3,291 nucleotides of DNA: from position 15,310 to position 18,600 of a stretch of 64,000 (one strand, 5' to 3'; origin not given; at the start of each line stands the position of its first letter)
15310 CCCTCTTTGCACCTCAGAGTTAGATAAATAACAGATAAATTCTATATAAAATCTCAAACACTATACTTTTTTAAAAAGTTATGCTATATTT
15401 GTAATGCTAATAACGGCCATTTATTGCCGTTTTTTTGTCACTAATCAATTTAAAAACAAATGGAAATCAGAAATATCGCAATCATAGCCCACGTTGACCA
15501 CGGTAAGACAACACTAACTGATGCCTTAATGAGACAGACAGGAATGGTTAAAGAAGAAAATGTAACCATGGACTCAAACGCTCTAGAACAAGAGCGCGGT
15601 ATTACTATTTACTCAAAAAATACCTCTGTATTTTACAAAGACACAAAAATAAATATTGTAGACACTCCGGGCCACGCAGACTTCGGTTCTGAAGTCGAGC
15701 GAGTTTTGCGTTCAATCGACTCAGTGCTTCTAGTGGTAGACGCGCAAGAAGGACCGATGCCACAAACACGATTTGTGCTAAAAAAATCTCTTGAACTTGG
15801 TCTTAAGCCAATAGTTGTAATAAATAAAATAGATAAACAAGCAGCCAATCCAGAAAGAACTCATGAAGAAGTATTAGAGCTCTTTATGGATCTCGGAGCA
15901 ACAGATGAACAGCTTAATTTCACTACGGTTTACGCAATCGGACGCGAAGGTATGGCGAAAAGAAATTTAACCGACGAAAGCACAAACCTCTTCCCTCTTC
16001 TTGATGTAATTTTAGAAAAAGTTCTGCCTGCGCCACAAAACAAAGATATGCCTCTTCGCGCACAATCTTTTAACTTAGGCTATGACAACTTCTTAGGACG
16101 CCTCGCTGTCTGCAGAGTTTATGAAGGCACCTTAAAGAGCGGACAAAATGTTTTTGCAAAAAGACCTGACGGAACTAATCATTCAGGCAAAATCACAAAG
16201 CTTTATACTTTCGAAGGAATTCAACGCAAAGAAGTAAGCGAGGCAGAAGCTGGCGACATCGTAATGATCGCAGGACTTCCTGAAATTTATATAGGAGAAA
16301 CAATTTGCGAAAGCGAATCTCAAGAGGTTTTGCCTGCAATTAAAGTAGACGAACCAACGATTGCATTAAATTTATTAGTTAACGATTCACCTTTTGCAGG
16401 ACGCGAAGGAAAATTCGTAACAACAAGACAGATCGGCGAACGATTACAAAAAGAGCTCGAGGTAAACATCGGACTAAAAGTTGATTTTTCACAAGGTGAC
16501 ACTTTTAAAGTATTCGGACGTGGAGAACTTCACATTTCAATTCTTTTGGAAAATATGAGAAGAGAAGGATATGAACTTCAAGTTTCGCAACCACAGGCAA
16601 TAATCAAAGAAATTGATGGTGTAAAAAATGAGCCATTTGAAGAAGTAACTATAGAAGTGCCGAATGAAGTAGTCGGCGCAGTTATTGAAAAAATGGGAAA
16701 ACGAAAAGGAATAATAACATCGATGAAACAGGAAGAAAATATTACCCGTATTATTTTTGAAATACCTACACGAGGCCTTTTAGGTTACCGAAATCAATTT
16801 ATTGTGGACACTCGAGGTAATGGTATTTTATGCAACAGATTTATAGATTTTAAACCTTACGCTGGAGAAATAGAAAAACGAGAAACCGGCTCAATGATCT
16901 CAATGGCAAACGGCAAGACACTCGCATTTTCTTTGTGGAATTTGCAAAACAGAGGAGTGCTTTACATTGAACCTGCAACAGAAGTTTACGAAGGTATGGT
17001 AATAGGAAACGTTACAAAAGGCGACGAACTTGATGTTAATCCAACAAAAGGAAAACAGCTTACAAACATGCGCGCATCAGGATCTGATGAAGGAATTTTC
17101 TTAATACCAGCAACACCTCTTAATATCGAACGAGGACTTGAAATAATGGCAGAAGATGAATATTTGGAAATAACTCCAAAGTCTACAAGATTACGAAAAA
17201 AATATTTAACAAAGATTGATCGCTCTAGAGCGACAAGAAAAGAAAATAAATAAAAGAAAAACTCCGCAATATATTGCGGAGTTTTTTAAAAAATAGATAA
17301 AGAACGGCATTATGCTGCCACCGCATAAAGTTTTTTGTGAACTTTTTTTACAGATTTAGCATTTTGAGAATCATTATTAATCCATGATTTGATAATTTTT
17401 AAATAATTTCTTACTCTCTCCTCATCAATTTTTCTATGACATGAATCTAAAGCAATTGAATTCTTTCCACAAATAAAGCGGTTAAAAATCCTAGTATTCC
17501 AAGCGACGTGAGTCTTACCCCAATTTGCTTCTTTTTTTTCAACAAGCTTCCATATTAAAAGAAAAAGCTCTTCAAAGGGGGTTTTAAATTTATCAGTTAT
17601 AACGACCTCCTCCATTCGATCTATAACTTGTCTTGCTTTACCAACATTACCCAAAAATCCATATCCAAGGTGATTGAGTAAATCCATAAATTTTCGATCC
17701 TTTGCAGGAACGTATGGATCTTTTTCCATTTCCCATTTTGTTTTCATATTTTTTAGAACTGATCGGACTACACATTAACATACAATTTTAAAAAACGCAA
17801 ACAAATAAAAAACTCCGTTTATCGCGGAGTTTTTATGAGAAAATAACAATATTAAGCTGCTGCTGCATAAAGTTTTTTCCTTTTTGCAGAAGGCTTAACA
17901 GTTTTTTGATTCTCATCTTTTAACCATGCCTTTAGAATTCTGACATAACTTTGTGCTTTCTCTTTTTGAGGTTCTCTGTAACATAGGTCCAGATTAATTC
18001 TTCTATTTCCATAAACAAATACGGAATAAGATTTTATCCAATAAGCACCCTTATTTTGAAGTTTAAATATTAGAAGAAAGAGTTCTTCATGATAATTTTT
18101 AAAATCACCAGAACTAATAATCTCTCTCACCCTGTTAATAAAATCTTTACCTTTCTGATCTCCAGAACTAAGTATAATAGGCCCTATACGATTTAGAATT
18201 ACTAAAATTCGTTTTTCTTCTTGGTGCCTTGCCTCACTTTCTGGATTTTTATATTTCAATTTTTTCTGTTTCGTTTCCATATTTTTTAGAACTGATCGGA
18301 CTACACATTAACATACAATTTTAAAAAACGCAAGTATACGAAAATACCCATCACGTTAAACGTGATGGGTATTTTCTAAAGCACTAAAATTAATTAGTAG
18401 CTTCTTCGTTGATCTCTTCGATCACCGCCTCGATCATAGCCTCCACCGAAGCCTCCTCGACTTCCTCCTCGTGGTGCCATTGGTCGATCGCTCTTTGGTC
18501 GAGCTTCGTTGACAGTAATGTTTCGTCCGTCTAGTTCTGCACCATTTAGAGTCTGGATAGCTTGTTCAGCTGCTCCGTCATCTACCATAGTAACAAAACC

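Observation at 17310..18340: Tandem diverged paralogs sharing a perfectly identical 56-nt promoter/leader and a conserved ssrA-like C-terminal tail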

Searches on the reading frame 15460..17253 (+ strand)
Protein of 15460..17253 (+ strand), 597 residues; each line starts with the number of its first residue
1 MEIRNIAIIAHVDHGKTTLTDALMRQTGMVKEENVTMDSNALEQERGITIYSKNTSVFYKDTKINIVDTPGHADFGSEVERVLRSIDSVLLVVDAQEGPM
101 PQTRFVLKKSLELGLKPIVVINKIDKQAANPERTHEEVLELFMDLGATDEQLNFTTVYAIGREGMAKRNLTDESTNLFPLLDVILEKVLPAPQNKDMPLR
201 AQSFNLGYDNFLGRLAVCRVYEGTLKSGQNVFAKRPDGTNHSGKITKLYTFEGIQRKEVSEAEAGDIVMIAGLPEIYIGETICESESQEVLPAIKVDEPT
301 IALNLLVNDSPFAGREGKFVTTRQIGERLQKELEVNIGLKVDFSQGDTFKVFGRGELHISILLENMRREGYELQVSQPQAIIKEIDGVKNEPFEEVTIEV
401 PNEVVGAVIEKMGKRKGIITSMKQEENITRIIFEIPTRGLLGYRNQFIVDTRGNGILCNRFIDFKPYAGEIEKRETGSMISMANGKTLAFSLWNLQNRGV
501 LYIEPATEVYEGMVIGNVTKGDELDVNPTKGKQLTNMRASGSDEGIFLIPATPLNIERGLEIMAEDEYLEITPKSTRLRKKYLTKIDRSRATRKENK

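Call 24: find_related_loci(query=window:15460-17253:+, collection=genome_contigs, flank=6000)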
Query window:15460-17253:+ (597 aa) in genome_contigs; peptide patterns used: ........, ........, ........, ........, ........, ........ (x = any residue, [..] = any of these).
600 stretches matched a pattern (row limit reached: there are more); 586 encode a relative of the query (tblastn E <= 1e-3); the best 80 are kept; 80 distinct loci.
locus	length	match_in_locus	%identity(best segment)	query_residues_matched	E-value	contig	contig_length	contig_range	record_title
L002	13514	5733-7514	76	1-595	0e+0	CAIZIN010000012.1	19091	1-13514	uncultured bacterium isolate Loc090907-8-6m_bin-301 genome assembly, contig: bin-301:012/109, whole genome shotgun seque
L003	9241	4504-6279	77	1-593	0e+0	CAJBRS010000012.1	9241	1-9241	uncultured bacterium isolate I-1_bin-176 genome assembly, contig: bin-176:012/133, whole genome shotgun sequence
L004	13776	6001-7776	77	1-594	0e+0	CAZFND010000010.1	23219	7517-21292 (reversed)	MAG TPA_asm: uncultured Candidatus Saccharibacteria bacterium isolate SRP292972_co1_21 genome assembly, contig: NODE_103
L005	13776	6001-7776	75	1-593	0e+0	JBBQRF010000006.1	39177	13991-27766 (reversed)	MAG: Candidatus Paceibacteria bacterium isolate Co_metawrap_1656 Cmw_1656_k141_24186912_length_39177_cov_16.9984, whole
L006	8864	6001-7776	76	1-593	0e+0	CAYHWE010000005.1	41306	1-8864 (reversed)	MAG TPA_asm: uncultured Gammaproteobacteria bacterium isolate ERP119705_co15_594 genome assembly, contig: NODE_666_lengt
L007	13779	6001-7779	75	1-594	0e+0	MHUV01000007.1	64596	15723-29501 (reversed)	MAG: Candidatus Yonathbacteria bacterium RIFCSPLOWO2_01_FULL_43_27 rifcsplowo2_01_scaffold_456, whole genome shotgun seq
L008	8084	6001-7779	75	1-594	0e+0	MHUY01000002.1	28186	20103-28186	MAG: Candidatus Yonathbacteria bacterium RIFOXYC2_FULL_47_9 rifoxyc2_full_scaffold_1129, whole genome shotgun sequence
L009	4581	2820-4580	74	1-588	0e+0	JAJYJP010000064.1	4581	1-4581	MAG: bacterium isolate DBS2-1.bin163 NODE_39555_length_4581_cov_4.813426, whole genome shotgun sequence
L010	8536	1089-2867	74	1-594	0e+0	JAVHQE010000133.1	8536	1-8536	MAG: Candidatus Paceibacterota bacterium isolate WB01no19_43_19 NODE_6681_length_8536_cov_11.841410, whole genome shotgu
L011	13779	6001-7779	74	1-594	0e+0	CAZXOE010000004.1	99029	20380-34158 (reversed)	MAG TPA_asm: uncultured Candidatus Saccharibacteria bacterium isolate ERP113451_co1_174 genome assembly, contig: NODE_11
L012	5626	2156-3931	74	2-594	0e+0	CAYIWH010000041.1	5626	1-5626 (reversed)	MAG TPA_asm: uncultured Candidatus Saccharibacteria bacterium isolate ERP119705_co3_559 genome assembly, contig: NODE_19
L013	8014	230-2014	74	1-596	0e+0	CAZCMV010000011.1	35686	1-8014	MAG TPA_asm: uncultured Bdellovibrionales bacterium isolate SRP192927_co1_222 genome assembly, contig: NODE_1874_length_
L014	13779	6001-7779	73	1-594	0e+0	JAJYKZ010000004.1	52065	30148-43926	MAG: bacterium isolate DBS2-1.bin57 NODE_1034_length_52065_cov_2.527302, whole genome shotgun sequence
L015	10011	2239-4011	73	1-592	0e+0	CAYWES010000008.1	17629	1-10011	MAG TPA_asm: uncultured Candidatus Saccharibacteria bacterium isolate SRP344714_co1_349 genome assembly, contig: NODE_59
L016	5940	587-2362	73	1-594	0e+0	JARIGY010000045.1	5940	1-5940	MAG: Candidatus Taylorbacteria bacterium isolate CullarsAll.DT.32 k141_739717, whole genome shotgun sequence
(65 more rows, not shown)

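Call 43: find_related_loci(query=window:15460-17253:+, collection=metagenome_contigs, flank=4000)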
Query window:15460-17253:+ (597 aa) in metagenome_contigs; peptide patterns used: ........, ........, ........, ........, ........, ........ (x = any residue, [..] = any of these).
600 stretches matched a pattern (row limit reached: there are more); 586 encode a relative of the query (tblastn E <= 1e-3); the best 80 are kept; 80 distinct loci.
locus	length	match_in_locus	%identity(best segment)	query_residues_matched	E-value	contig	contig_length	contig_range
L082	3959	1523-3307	76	2-593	0e+0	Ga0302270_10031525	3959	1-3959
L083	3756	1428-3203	73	1-593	0e+0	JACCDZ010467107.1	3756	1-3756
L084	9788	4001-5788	74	1-597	0e+0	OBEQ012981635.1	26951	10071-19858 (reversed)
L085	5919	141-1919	75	1-594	0e+0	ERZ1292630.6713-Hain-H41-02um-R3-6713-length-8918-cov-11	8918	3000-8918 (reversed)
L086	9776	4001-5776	74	1-593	0e+0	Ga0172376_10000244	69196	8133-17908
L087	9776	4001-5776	74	1-593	0e+0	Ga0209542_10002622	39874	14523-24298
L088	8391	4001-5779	75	1-594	0e+0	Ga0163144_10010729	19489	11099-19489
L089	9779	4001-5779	74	1-594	0e+0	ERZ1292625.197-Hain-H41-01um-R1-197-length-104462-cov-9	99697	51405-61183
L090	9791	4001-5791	72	1-597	0e+0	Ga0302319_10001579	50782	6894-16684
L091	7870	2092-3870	73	1-594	0e+0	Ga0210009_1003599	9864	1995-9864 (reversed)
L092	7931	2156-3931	74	2-594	0e+0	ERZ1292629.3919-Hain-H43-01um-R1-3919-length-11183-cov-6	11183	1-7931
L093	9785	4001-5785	73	1-593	0e+0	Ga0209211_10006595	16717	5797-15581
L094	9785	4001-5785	72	1-595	0e+0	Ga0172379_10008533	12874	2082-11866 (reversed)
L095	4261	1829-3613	72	1-594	0e+0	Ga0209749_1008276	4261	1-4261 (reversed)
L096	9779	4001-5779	73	1-594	0e+0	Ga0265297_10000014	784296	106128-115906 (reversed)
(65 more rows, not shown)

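Call 86: find_encoding_contigs(protein=window:15460-17253:+, flank=4000, max_places=6)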
Protein window:15460-17253:+ (597 aa): 2 contigs read that carry it; 1 place shown.
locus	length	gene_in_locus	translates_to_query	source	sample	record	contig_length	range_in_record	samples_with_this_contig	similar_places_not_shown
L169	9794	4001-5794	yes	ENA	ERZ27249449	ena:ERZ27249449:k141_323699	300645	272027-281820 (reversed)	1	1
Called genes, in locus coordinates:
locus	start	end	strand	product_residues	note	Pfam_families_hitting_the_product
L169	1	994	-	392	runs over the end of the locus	PF03065:Glyco_hydro_57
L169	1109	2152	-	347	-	PF00478:IMPDH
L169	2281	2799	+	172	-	-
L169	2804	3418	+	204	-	PF09335:VTT_dom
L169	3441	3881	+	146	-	PF01741:MscL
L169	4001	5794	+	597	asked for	PF00009:GTP_EFTU, PF01926:MMR_HSR1 (weak), PF22042:EF-G_D2, PF03144:GTP_EFTU_D2, PF00679:EFG_C, PF21018:BipA_C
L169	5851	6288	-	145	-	-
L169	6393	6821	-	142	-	-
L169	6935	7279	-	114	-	PF00076:RRM_1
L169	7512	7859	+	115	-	-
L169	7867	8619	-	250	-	PF01509:TruB_N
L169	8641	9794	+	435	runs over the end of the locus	PF13393:tRNA-synt_His, PF00587:tRNA-synt_2b, PF03129:HGTP_anticodon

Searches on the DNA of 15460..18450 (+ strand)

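Call 79: search_rna_families(source=L077, start=1000, end=2200, threshold=gathering)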
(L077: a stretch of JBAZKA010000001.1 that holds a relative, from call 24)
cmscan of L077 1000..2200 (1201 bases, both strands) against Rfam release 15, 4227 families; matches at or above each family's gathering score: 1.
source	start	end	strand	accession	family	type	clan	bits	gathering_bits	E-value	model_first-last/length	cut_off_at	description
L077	1359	1755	+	RF00023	tmRNA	Gene;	CL00001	142.7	47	1.2e-57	1-374/374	no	transfer-messenger RNA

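Call 85: search_rna_families(source=window, start=17150, end=18450, threshold=evalue, max_evalue=1)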
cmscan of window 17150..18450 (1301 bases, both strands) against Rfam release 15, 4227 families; matches with E-value up to 1: 13.
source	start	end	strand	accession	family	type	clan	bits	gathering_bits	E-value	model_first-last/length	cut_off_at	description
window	17250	17348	-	RF02053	STnc430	Gene; sRNA;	-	32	47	0.0077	1-162/162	no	Enterobacterial sRNA STnc430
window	17807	17877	-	RF02701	PsrR1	Gene; sRNA;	-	27.9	42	0.0088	1-79/79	no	Photosynthesis regulatory RNA1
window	17217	17294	+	RF02075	STnc230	Gene; sRNA;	-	26.2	50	0.3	1-83/83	no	Enterobacterial sRNA STnc230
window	17250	17325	-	RF01772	rnk_pseudo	Cis-reg; leader;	-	26.1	55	0.066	1-108/108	no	Pseudomonas rnk leader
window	17720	17839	+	RF01859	Phe_leader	Cis-reg; leader;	-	25.5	55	0.12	1-125/125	no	Phenylalanine leader peptide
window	17219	17286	+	RF02057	STnc40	Gene; sRNA;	-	25.1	45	0.1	1-70/70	no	Salmonella enterica sRNA STnc40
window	18341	18375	-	RF04099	MIR837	Gene; miRNA;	-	22.3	117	0.14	1-122/122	no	MIR837 microRNA precursor family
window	18267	18377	+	RF01472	rli40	Gene; sRNA;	-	20.1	100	0.02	1-263/263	no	Listeria sRNA rli40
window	17223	17290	+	RF00506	Thr_leader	Cis-reg; leader;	-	19.7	55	0.74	1-118/118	no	Threonine operon leader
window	17939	18010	+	RF02119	FTX_1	Gene; lncRNA;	-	18.7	50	0.79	1-71/71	no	FTX transcript, XIST regulator conserved region 1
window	17247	17293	+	RF01477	rli43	Gene; sRNA;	-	17.8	100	0.13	1-255/255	no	Listeria sRNA rli43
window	18345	18371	+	RF04133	MIR2646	Gene; miRNA;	-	16.2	245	0.99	1-256/256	no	MIR2646 microRNA precursor family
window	18343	18373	-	RF01822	RsaJ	Gene; sRNA;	-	16.1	100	0.46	254-287/287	no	RNA Staph. aureus A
